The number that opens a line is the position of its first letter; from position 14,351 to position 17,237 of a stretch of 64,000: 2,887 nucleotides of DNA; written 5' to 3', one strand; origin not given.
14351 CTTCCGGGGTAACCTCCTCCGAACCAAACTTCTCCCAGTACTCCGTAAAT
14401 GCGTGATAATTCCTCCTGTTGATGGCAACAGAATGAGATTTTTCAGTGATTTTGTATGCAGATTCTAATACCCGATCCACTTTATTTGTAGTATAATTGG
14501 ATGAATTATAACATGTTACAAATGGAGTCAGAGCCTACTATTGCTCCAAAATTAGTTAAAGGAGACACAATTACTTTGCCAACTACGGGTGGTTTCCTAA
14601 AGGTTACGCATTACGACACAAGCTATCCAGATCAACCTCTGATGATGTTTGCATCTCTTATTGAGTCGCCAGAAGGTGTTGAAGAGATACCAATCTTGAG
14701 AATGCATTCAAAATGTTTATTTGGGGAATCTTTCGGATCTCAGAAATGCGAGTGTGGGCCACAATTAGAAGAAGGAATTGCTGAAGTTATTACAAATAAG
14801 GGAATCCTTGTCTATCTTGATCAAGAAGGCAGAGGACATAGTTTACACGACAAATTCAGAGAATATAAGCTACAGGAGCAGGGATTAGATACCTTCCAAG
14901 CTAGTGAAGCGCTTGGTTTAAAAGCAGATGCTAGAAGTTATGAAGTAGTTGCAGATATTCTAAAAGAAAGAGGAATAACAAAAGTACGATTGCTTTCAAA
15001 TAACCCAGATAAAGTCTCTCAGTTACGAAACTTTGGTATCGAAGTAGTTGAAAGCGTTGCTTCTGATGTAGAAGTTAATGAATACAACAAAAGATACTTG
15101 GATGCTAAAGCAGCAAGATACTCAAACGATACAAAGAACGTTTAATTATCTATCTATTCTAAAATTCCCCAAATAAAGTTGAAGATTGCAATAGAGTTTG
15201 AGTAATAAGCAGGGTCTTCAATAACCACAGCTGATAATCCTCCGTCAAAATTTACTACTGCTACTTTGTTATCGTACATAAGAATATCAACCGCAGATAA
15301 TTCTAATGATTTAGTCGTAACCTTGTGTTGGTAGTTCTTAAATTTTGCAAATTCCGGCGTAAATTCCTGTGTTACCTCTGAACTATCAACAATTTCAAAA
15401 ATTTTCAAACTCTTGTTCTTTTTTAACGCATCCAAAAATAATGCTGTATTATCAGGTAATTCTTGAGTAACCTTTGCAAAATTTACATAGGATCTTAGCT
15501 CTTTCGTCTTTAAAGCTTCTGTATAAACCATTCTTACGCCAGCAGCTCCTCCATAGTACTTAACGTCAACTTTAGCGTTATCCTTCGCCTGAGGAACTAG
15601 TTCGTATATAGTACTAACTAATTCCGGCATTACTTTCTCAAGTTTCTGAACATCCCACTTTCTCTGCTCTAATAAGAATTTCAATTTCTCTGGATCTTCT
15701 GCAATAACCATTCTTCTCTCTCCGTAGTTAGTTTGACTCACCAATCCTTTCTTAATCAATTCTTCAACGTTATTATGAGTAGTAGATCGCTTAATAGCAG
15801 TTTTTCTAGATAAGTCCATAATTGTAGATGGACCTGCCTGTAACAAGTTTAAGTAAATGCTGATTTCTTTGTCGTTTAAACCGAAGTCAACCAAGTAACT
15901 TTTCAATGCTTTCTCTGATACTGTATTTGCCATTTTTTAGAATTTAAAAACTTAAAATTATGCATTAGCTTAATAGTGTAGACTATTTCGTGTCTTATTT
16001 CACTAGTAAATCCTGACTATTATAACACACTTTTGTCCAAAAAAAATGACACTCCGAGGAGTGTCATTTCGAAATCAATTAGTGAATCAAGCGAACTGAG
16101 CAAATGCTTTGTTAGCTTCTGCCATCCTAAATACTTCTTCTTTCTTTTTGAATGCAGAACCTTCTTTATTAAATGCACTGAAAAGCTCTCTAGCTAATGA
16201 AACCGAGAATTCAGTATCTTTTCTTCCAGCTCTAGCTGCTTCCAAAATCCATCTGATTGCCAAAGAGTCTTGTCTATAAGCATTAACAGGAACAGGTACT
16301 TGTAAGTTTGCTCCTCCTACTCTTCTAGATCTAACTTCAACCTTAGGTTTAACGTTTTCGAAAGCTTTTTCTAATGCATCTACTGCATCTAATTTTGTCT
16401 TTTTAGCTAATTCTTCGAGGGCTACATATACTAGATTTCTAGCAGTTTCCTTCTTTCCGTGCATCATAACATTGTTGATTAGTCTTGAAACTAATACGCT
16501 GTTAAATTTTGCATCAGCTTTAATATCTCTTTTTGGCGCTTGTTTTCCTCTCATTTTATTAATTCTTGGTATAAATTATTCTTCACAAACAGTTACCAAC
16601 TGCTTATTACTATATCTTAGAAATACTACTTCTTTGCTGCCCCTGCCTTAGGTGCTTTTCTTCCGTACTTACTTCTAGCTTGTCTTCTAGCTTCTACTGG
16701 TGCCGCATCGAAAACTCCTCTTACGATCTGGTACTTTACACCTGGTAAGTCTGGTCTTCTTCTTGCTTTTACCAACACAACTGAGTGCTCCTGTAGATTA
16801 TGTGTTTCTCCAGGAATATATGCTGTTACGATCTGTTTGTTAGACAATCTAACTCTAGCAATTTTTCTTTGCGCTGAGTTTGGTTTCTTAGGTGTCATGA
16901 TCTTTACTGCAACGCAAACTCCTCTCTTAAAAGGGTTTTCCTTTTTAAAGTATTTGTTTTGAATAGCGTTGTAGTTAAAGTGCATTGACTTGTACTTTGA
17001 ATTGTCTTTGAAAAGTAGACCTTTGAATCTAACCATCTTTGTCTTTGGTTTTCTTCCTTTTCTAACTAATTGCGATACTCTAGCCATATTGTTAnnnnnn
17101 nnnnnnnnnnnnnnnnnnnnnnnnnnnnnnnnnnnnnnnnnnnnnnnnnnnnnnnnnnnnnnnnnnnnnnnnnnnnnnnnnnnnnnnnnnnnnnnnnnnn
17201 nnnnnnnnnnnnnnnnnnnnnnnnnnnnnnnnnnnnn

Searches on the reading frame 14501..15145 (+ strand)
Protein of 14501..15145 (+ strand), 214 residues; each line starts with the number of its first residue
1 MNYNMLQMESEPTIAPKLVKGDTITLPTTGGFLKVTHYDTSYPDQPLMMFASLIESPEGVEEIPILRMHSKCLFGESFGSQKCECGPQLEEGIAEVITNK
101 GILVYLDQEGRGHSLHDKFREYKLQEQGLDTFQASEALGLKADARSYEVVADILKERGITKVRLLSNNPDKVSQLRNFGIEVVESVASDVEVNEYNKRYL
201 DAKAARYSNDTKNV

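Call 50: search_protein_families(library=pfam, proteins=[window:14501-15145:+], max_evalue=0.00001)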
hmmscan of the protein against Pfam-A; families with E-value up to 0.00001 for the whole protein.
window:14501-15145:+ (214 aa): 1 family
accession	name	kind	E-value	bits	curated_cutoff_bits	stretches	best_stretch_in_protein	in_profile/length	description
PF00925.25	GTP_cyclohydro2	-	7.1e-46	156.2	23.3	1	24-186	6-164/165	GTP cyclohydrolase II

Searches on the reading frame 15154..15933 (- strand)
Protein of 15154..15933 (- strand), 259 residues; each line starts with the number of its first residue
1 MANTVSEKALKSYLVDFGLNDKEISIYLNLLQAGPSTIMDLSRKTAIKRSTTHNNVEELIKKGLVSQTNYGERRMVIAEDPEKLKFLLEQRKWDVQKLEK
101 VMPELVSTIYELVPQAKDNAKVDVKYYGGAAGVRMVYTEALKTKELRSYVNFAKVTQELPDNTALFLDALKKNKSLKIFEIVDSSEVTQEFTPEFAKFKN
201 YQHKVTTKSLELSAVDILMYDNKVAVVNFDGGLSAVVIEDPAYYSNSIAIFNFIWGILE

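Call 43: search_protein_families(library=pfam, proteins=[window:15154-15933:-], max_evalue=1)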
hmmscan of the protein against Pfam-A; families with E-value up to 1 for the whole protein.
window:15154-15933:- (259 aa): 15 families
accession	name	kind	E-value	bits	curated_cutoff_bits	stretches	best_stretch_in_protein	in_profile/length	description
PF01978.25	TrmB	-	1.3e-10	41.4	25.6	1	16-69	3-56/68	Sugar-specific transcriptional regulator TrmB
PF12802.13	MarR_2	-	4.7e-07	30.3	27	1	18-69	2-55/61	MarR family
PF09339.16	HTH_IclR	-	0.00014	22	22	1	30-67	11-50/52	IclR helix-turn-helix domain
PF13412.12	HTH_24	-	0.00022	21.2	21.9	1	19-65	1-47/48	Winged helix-turn-helix DNA-binding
PF25212.1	HVO_A0114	-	0.001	19.3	27.6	1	19-76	20-77/84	HVO_A0114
PF19825.5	DUF6306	-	0.011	16.5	23.7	1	69-106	68-105/129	Domain of unknown function (DUF6306)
PF05491.19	RuvB_C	-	0.014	15.8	24.7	1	17-73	2-61/72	RuvB C-terminal winged helix domain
PF13463.12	HTH_27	-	0.016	15.9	22.2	1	20-74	2-59/68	Winged helix DNA-binding domain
PF01047.28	MarR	-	0.018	15.4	24.6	1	20-66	2-48/59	MarR family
PF02186.21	TFIIE_beta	-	0.028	15.1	28.1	1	139-195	17-64/66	TFIIE beta subunit core domain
PF25213.1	HVO_A0261_N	-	0.04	14.2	35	1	28-69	17-58/86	HVO_A0261 N-terminal domain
PF21984.2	DnaD_N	-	0.076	13.6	27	1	15-77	10-77/101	DnaD N-terminal domain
PF13545.12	HTH_Crp_2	-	0.23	11.9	27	1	40-85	27-68/70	Crp-like helix-turn-helix domain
PF13730.12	HTH_36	-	0.24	11.6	25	1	37-65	27-55/55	Helix-turn-helix domain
PF12840.13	HTH_20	-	0.25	11.8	27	1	25-66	8-49/51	Helix-turn-helix domain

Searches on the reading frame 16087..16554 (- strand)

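Call 50: search_protein_families(library=pfam, proteins=[window:16087-16554:-], max_evalue=0.00001)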
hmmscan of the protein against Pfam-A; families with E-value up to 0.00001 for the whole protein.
window:16087-16554:- (155 aa): 1 family
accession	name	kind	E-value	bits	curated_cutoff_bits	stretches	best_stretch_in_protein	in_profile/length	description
PF00177.27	Ribosomal_S7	-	3.8e-52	176.2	24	1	2-149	2-148/148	Ribosomal protein S7p/S5e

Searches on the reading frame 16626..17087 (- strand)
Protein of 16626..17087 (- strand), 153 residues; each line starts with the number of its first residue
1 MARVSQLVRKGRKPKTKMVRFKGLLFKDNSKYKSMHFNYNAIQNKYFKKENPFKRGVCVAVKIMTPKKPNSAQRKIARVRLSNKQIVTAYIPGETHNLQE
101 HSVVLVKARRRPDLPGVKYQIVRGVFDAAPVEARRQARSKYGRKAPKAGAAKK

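Call 50: search_protein_families(library=pfam, proteins=[window:16626-17087:-], max_evalue=0.00001)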
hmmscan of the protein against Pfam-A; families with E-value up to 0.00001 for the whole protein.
window:16626-17087:- (153 aa): 1 family
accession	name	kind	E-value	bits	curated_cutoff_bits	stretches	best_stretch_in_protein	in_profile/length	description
PF00164.32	Ribosom_S12_S23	-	1.9e-30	105.2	22.3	1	49-143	9-107/110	Ribosomal protein S12/S23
